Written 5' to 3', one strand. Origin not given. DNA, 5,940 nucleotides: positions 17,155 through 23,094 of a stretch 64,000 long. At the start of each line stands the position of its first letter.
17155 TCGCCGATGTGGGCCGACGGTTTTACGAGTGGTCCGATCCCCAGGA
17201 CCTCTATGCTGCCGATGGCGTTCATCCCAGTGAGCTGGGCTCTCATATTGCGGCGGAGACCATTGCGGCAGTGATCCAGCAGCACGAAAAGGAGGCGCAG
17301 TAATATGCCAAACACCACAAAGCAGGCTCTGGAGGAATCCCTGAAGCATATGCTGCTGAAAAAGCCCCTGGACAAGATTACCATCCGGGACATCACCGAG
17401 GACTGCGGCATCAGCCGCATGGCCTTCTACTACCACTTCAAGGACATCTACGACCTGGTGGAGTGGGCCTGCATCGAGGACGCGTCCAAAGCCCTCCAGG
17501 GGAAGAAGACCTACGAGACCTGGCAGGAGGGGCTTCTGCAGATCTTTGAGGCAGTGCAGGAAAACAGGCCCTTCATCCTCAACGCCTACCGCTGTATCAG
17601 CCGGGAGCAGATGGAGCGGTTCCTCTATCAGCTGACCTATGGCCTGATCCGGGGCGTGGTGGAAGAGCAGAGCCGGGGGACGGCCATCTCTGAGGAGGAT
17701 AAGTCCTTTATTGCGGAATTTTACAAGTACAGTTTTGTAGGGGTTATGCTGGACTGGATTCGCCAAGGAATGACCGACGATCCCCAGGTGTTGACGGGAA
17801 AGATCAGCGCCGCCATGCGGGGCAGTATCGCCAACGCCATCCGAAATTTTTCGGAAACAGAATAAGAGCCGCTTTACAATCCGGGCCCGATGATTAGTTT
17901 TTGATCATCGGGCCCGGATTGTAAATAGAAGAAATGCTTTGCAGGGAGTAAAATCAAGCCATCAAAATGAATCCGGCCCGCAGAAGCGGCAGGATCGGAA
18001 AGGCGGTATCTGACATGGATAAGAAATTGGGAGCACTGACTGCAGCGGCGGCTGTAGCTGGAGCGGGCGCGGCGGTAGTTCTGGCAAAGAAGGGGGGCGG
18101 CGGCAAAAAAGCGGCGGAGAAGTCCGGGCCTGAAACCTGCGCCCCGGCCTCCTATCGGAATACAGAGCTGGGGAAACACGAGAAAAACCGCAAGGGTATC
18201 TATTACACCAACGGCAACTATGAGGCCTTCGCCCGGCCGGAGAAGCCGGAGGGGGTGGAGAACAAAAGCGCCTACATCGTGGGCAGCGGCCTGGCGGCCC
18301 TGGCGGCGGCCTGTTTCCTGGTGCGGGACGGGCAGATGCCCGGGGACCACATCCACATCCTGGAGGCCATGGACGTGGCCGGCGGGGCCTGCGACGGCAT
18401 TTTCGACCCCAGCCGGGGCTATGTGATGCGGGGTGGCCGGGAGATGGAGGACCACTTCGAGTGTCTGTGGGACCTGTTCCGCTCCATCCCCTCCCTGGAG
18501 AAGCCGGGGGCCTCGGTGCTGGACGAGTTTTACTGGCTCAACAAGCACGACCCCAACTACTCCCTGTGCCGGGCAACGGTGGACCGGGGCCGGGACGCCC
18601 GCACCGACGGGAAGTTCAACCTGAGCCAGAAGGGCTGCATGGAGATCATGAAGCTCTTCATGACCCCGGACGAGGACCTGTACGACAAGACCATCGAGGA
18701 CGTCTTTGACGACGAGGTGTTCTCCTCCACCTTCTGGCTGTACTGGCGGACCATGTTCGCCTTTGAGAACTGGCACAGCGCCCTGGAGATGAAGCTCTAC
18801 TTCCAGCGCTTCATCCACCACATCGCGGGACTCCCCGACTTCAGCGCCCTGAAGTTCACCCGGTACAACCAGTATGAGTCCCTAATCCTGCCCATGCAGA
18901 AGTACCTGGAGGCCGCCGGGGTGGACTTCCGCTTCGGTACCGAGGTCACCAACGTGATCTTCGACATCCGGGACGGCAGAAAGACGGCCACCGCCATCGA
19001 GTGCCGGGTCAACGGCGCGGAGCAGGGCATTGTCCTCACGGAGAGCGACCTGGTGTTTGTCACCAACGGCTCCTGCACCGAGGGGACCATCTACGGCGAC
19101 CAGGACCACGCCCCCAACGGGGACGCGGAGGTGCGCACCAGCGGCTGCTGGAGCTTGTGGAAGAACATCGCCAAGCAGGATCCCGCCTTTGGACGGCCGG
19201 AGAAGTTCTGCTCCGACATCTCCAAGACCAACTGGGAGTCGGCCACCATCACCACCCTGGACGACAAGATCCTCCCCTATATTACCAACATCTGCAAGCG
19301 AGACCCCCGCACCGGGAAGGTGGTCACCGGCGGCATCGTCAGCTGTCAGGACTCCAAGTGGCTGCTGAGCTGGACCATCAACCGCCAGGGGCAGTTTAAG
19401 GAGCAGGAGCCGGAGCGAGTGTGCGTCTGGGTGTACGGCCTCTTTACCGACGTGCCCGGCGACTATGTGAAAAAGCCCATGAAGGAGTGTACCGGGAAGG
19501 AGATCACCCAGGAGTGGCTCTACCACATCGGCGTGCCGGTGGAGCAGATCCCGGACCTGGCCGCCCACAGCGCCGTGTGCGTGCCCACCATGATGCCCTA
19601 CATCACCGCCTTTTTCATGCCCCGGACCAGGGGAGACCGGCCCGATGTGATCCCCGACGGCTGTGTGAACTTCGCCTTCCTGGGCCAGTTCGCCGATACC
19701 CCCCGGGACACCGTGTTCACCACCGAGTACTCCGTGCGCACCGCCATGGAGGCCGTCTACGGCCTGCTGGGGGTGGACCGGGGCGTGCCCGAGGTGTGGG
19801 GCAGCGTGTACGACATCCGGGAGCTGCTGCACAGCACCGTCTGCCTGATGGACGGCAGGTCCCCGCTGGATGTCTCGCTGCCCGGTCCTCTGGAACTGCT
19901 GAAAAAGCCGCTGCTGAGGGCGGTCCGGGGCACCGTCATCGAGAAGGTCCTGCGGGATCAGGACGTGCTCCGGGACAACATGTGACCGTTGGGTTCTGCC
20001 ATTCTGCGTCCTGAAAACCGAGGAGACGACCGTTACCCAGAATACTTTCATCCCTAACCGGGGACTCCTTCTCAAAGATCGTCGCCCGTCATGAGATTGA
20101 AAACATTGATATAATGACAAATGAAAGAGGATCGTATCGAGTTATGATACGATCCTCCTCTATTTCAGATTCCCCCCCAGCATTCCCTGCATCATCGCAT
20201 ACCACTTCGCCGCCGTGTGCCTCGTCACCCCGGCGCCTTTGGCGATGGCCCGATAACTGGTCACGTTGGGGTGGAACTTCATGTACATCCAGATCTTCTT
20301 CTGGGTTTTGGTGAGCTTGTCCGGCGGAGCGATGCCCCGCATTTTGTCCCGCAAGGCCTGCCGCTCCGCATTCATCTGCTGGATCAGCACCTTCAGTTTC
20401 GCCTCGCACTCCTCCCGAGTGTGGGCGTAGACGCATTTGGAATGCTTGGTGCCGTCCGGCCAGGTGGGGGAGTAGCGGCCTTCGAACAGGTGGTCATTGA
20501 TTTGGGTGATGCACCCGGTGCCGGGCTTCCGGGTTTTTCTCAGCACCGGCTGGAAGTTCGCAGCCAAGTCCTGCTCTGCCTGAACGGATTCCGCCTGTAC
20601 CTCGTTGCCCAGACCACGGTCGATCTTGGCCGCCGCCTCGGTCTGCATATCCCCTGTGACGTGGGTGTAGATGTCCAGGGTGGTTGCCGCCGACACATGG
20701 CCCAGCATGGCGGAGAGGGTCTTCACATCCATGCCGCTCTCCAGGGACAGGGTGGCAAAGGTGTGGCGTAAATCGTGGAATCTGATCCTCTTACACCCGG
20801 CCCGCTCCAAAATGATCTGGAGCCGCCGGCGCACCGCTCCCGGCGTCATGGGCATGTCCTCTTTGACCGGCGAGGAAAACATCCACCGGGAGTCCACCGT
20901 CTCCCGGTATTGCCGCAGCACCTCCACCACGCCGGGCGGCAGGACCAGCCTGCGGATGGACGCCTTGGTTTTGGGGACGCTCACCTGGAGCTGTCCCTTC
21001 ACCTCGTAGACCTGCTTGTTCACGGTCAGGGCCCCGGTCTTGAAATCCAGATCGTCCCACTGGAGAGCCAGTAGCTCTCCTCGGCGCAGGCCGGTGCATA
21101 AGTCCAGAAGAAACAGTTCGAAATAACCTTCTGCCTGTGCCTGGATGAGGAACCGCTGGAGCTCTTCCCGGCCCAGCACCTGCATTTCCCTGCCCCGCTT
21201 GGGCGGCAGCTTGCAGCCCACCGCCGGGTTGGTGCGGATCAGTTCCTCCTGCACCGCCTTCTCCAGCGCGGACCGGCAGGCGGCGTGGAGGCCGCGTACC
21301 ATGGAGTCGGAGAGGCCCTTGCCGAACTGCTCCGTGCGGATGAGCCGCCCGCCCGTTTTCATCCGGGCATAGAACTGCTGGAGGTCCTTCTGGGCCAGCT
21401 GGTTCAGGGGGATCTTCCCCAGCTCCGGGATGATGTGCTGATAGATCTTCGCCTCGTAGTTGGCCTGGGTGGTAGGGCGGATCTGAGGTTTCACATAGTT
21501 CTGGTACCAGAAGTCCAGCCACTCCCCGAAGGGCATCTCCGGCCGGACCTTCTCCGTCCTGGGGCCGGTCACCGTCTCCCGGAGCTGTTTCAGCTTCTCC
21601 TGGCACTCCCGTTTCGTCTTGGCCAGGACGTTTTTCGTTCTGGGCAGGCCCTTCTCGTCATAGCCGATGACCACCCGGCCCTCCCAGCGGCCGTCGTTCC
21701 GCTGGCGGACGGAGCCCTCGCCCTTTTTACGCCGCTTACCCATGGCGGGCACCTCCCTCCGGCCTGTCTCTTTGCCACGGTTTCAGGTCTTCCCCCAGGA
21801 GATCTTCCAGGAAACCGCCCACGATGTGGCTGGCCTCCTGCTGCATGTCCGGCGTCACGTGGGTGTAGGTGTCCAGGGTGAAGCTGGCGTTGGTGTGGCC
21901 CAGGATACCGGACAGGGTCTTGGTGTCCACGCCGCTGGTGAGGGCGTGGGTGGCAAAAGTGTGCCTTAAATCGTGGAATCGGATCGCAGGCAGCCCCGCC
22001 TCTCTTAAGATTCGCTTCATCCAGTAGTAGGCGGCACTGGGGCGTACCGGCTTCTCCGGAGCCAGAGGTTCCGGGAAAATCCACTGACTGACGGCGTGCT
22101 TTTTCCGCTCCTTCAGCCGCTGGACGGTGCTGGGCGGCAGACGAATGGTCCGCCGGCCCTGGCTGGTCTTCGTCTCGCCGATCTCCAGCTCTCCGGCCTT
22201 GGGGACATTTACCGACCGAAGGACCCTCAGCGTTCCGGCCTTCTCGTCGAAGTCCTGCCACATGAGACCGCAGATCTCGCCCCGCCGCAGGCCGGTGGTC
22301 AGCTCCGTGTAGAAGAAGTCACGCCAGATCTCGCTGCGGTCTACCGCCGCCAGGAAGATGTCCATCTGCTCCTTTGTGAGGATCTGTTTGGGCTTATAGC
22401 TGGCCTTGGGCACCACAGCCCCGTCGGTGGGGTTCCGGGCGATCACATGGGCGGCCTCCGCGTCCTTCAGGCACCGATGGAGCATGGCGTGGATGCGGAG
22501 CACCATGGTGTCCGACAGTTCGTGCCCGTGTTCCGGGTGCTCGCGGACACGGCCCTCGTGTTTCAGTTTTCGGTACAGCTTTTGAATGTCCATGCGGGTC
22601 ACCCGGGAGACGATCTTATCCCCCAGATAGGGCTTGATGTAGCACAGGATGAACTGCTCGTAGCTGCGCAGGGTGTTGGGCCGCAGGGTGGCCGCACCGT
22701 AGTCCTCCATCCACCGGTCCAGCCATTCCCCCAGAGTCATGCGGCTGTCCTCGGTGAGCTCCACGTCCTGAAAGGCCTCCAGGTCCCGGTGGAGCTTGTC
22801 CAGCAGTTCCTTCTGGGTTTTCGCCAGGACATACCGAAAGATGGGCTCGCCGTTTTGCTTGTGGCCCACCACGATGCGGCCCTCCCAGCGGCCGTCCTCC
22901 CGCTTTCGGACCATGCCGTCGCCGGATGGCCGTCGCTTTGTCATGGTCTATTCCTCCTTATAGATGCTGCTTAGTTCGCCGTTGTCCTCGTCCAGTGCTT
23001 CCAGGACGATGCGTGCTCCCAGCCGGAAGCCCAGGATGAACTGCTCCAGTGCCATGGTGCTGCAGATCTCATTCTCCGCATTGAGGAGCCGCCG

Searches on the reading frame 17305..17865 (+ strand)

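Call 14: search_protein_families(library=pfam, proteins=[window:17305-17865:+], max_evalue=0.001)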
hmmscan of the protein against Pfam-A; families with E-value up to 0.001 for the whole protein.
window:17305-17865:+ (186 aa): 2 families
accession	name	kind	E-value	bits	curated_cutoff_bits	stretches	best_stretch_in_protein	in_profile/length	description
PF14278.11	TetR_C_8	-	6.9e-35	119.7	26.1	1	71-172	1-102/103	Transcriptional regulator C-terminal region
PF00440.29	TetR_N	-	1.9e-06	28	24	1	19-53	11-45/47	Bacterial regulatory proteins, tetR family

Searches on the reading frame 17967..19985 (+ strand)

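Call 13: search_protein_families(library=pfam, proteins=[window:17967-19985:+], max_evalue=0.001)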
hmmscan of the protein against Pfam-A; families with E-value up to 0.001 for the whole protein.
window:17967-19985:+ (672 aa): 2 families
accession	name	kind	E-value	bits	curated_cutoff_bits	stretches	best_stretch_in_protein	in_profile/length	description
PF06100.17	MCRA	-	1.5e-223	743.6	23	1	99-598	1-495/495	MCRA family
PF13450.12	NAD_binding_8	-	2e-05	25.2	21.9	1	104-171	1-65/68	NAD(P)-binding Rossmann-like domain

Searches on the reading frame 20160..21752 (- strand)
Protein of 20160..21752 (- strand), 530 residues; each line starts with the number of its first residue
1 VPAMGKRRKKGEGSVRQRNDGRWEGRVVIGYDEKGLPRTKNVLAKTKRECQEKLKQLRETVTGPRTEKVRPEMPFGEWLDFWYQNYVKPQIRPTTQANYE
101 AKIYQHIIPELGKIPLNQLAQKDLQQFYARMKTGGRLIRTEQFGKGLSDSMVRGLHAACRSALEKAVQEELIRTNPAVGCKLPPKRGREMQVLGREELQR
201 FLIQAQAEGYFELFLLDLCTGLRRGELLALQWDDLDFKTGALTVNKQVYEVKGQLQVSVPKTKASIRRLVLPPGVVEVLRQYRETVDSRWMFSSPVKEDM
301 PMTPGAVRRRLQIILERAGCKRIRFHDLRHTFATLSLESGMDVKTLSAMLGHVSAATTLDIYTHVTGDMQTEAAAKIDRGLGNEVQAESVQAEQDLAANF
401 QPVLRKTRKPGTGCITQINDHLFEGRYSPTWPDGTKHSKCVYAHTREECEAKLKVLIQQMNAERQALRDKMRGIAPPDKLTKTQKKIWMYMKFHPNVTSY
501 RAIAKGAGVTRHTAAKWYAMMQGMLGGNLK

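Call 53: search_protein_families(library=pfam, proteins=[window:20160-21752:-], max_evalue=0.0001)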
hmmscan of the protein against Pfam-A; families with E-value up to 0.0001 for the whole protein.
window:20160-21752:- (530 aa): 2 families
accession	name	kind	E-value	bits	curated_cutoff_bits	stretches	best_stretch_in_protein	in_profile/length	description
PF00589.27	Phage_integrase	-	7.8e-25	88.1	27.1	1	213-366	27-169/172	Phage integrase family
PF14659.12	Phage_int_SAM_3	-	1.1e-14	54.8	22.6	1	75-131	2-57/58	Phage integrase, N-terminal SAM-like domain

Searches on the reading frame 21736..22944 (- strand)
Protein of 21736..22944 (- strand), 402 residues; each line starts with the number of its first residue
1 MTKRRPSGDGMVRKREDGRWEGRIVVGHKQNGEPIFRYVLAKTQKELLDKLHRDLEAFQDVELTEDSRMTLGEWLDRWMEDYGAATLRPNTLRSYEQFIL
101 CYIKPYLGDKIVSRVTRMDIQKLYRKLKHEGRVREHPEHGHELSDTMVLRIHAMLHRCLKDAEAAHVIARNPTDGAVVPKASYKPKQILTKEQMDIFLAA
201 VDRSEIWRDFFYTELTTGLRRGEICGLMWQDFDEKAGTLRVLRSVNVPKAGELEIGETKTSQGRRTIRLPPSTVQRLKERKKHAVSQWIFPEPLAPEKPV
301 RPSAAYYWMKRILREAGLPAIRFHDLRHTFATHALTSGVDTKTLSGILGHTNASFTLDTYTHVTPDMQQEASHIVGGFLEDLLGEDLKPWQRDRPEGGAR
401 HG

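Call 53: search_protein_families(library=pfam, proteins=[window:21736-22944:-], max_evalue=0.0001)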
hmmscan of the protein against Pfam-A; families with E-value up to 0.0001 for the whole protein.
window:21736-22944:- (402 aa): 2 families
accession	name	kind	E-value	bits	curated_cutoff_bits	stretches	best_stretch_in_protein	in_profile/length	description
PF00589.27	Phage_integrase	-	3.7e-27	95.6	27.1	1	188-365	2-170/172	Phage integrase family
PF14659.12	Phage_int_SAM_3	-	1.4e-12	48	22.6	1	70-127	1-57/58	Phage integrase, N-terminal SAM-like domain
